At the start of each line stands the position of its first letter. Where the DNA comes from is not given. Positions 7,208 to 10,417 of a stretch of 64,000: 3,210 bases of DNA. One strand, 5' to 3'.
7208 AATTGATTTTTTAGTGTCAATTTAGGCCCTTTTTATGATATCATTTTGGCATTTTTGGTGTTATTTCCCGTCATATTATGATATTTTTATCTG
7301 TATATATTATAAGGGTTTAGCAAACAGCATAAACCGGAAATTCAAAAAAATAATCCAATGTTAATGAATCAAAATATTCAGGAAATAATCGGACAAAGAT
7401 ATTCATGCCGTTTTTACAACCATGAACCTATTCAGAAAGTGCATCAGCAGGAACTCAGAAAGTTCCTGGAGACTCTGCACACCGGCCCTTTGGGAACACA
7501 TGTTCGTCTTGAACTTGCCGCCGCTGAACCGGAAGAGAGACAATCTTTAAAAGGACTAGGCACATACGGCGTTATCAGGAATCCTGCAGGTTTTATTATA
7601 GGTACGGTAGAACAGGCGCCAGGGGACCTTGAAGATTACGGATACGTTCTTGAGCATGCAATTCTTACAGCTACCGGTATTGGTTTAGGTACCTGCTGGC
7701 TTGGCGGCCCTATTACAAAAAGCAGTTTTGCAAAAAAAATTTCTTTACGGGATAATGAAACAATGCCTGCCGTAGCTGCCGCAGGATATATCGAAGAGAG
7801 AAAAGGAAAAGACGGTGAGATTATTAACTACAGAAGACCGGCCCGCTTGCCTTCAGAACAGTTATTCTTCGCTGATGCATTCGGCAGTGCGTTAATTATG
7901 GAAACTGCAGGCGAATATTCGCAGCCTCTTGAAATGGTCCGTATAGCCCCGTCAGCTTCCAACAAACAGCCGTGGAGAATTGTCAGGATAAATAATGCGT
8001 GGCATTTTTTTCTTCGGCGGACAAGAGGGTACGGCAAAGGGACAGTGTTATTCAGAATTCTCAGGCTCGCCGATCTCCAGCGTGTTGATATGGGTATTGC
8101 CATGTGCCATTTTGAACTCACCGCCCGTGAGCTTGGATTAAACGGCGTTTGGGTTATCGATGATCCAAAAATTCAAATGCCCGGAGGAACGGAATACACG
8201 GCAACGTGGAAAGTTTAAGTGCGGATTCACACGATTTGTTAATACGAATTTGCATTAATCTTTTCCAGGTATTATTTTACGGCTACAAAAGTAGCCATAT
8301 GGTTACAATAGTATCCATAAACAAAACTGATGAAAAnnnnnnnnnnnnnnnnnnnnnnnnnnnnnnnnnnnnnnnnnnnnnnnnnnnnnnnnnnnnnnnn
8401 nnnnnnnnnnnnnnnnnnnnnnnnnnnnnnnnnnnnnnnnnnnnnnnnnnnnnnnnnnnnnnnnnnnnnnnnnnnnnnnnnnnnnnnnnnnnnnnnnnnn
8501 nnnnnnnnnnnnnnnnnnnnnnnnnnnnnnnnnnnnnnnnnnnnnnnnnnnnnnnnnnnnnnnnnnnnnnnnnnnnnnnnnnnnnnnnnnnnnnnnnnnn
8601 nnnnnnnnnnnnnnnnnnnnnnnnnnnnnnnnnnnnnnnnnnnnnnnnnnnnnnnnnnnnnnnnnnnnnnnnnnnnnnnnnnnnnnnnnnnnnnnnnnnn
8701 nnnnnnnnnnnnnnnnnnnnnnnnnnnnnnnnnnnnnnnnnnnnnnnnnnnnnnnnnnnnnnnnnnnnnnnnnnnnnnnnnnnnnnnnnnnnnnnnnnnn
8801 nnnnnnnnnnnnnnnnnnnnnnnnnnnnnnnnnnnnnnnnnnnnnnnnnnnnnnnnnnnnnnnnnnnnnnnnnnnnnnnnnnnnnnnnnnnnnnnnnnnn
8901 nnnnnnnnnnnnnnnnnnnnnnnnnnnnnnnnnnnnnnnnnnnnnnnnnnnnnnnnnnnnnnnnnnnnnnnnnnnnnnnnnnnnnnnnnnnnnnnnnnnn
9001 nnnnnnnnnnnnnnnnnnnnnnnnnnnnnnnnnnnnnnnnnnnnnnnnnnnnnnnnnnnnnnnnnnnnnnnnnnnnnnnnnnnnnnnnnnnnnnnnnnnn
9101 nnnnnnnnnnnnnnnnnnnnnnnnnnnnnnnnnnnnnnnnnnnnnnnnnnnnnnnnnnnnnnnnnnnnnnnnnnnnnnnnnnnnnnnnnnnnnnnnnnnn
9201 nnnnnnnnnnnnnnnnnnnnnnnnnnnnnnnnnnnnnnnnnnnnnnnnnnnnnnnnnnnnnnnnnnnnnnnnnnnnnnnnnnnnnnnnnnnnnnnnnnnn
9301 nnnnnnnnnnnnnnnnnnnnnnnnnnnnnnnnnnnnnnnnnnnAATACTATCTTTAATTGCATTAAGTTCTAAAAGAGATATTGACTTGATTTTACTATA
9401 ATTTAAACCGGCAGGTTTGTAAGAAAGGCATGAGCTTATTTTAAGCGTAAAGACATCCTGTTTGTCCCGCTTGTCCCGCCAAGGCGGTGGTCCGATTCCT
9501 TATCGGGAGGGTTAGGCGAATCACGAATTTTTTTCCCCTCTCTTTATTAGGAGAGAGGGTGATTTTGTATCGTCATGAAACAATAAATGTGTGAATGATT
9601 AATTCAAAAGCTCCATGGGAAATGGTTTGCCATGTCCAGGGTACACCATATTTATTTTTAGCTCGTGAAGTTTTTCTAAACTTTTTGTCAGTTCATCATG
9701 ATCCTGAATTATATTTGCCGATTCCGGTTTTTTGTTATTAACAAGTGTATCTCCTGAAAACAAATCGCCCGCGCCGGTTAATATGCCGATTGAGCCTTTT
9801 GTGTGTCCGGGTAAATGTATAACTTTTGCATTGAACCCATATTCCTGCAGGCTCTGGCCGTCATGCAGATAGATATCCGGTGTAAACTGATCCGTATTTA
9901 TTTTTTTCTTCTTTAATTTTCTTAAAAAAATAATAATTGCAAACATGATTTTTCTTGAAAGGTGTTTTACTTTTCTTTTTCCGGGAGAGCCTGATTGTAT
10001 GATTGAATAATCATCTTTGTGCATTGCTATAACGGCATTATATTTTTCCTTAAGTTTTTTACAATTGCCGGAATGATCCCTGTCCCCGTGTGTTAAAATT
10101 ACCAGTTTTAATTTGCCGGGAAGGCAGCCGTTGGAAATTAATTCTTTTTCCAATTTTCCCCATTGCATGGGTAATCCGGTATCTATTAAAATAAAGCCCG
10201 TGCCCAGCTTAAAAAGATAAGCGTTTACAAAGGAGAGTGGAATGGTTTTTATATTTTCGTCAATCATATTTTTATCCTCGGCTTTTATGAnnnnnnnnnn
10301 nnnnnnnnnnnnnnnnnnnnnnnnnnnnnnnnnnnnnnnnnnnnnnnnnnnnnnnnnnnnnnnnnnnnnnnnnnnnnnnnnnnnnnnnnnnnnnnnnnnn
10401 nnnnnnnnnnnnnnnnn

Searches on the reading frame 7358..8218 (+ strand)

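Call 46: search_protein_families(library=pfam, proteins=[window:7358-8218:+])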
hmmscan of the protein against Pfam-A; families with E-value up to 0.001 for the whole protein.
window:7358-8218:+ (286 aa): 2 families
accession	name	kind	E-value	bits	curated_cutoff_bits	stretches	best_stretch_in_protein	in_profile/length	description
PF14512.11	TM1586_NiRdase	-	1.8e-31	109.9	27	1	6-256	1-215/215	Putative TM nitroreductase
PF00881.29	Nitroreductase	-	7.4e-15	56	23.5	1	81-144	106-167/167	Nitroreductase family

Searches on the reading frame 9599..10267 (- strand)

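Call 46: search_protein_families(library=pfam, proteins=[window:9599-10267:-])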
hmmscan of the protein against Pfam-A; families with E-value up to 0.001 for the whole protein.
window:9599-10267:- (222 aa): 2 families
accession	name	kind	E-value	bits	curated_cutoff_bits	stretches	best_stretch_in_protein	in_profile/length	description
PF00753.33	Lactamase_B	-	3e-25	89.8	22.7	1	12-212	4-196/196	Metallo-beta-lactamase superfamily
PF19583.5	ODP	-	1.7e-06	28.5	27.2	1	14-213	3-194/194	ODP family beta lactamase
